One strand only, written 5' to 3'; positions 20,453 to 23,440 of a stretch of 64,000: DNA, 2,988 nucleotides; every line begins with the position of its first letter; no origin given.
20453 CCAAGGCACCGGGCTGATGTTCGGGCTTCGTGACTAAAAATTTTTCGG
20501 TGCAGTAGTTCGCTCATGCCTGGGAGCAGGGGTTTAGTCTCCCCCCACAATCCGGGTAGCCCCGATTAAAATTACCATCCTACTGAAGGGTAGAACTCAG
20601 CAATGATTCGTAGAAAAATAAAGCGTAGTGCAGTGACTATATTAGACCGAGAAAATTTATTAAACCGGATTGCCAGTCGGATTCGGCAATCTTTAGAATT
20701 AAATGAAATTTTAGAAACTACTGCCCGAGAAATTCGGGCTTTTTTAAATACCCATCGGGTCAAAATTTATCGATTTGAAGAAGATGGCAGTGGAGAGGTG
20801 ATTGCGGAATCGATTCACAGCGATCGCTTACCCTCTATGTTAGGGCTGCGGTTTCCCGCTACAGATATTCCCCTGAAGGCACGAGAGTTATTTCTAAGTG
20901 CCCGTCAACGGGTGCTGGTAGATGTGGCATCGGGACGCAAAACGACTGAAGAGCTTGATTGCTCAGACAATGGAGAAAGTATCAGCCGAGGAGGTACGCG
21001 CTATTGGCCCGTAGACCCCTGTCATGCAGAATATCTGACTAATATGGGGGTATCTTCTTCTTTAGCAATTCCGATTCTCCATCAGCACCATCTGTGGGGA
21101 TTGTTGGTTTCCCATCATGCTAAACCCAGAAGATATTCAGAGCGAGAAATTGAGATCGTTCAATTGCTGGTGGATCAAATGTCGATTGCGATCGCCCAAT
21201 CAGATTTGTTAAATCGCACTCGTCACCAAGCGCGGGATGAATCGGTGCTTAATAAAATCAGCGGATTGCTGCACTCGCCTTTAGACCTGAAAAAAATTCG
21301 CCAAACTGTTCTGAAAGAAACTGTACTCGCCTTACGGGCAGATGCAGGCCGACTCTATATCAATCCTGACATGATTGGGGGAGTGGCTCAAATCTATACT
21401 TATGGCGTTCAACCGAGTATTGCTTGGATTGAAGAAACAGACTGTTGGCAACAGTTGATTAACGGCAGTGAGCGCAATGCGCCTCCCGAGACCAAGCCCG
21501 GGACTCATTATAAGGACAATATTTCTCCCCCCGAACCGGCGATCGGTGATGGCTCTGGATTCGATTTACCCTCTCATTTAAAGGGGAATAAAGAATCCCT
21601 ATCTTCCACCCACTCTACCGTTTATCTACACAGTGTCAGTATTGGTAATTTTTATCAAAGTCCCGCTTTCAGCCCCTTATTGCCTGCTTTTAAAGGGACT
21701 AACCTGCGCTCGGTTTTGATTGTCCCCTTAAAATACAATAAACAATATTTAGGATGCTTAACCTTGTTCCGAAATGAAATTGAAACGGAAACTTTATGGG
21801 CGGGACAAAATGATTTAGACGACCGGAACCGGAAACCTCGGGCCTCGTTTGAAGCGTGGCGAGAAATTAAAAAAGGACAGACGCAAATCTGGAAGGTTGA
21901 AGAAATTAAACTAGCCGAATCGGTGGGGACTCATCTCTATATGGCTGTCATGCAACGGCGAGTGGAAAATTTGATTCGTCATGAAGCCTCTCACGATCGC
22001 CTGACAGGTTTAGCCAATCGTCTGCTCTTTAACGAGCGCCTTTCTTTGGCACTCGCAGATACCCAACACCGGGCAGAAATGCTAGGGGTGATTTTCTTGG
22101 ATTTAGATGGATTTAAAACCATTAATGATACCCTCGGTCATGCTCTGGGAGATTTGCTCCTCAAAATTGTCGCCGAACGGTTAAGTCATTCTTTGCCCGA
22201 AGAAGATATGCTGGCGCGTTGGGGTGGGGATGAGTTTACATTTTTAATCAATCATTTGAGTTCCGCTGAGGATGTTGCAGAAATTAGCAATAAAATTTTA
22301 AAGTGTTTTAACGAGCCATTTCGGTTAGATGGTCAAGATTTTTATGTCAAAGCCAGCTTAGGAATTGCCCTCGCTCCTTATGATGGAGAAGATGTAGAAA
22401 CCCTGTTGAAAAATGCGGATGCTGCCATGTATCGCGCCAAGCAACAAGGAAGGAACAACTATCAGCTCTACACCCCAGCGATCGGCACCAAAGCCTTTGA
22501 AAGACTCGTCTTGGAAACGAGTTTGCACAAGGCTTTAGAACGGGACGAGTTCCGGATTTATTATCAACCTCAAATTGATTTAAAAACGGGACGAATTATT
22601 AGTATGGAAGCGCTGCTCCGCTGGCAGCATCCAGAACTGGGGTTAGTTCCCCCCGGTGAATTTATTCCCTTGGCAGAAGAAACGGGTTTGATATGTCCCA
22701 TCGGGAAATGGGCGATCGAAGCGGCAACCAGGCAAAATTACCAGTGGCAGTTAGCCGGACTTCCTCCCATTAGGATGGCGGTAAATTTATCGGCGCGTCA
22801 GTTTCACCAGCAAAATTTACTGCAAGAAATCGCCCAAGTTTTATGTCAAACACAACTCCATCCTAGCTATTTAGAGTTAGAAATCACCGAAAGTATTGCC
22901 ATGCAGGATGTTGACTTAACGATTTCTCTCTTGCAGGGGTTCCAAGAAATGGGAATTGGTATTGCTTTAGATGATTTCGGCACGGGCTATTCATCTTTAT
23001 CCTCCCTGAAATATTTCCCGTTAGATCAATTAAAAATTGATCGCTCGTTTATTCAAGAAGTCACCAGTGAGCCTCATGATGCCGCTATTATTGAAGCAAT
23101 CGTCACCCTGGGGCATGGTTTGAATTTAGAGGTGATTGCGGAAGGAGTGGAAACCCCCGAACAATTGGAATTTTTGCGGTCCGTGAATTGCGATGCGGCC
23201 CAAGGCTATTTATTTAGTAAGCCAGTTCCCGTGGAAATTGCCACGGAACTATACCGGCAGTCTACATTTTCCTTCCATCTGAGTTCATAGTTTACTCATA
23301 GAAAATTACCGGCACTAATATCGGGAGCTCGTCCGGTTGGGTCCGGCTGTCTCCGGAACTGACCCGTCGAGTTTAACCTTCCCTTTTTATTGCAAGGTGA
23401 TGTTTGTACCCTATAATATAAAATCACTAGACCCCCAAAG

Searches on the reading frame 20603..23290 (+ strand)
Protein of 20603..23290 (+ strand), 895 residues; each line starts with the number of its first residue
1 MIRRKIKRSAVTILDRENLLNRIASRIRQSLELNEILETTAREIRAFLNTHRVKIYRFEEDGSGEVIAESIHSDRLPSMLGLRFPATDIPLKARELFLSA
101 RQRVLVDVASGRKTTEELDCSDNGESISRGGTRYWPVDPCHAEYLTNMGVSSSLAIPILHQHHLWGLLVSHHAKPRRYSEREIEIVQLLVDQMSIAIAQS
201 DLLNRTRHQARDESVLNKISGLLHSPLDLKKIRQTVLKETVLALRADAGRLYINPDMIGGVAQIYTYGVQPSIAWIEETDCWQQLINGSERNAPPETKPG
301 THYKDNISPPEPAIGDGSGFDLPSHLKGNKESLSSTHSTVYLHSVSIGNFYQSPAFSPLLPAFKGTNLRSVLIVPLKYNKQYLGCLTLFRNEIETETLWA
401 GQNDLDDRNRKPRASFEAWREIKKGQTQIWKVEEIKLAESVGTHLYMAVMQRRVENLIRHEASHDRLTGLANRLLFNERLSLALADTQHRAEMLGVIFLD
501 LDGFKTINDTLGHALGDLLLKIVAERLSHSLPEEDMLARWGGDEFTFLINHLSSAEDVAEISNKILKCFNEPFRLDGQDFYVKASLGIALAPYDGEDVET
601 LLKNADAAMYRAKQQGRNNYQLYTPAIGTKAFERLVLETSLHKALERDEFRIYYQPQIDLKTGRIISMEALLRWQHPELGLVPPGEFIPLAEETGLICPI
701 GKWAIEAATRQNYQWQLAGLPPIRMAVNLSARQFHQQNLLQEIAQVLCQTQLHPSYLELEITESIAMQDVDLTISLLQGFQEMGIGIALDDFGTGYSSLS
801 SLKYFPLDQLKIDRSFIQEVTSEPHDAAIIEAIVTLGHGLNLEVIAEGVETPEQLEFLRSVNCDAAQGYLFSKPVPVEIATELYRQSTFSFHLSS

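Call 59: search_protein_families(library=pfam, proteins=[window:20603-23290:+], max_evalue=0.001)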
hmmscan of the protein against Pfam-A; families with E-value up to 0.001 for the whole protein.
window:20603-23290:+ (895 aa): 6 families
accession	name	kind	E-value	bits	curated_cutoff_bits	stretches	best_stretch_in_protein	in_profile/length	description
PF00563.25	EAL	-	4.1e-77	259.2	31.3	1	640-874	3-236/236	EAL domain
PF00990.26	GGDEF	-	4.2e-51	173.3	23.8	1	462-619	1-161/161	Diguanylate cyclase, GGDEF domain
PF01590.32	GAF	-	2.1e-25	90.2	22.4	1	32-197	1-133/133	GAF domain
PF00360.26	PHY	-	1.4e-11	44.5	27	1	371-452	96-181/183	Phytochrome region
PF13185.12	GAF_2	-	7.3e-11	42.9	28.6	1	141-198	79-136/136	GAF domain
PF13492.12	GAF_3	-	2.9e-09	37.8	27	1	33-198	2-128/129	GAF domain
